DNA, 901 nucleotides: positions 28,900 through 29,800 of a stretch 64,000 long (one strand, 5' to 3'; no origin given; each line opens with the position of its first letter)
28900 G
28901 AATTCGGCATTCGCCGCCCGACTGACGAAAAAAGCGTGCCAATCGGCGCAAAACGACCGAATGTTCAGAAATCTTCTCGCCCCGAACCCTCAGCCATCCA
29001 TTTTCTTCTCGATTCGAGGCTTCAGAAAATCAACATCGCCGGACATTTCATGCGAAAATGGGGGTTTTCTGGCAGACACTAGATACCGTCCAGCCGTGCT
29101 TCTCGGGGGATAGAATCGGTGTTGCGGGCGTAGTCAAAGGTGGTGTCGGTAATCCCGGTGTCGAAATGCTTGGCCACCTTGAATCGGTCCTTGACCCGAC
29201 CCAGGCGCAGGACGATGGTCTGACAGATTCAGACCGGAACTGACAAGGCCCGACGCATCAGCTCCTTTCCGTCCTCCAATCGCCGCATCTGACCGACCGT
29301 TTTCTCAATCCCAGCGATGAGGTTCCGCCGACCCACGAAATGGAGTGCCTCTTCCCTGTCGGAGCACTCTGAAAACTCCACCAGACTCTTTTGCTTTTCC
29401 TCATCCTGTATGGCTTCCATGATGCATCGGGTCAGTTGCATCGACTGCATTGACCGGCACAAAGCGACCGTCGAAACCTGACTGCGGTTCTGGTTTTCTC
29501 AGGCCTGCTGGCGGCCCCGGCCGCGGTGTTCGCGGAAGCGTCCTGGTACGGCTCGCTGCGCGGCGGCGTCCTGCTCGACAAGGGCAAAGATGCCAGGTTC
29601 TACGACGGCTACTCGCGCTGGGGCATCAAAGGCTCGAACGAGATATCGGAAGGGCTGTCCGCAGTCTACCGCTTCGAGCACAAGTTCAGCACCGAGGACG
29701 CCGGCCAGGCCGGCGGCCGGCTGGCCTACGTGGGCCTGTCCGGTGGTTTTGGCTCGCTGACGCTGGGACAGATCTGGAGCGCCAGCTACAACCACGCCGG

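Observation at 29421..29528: Every structurally intact porin has a crippled start, and the only start-competent copy is IS-disrupted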

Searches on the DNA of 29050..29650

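Call 78: search_rna_families(source=window, start=29050, end=29650, threshold=evalue, max_evalue=1)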
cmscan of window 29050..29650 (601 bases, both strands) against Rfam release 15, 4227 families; matches with E-value up to 1: 1.
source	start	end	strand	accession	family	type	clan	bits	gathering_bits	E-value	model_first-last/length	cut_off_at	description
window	29332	29408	-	RF01281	snoR35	Gene; snRNA; snoRNA; CD-box;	CL00053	17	40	0.48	1-81/81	no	Small nucleolar RNA snoR35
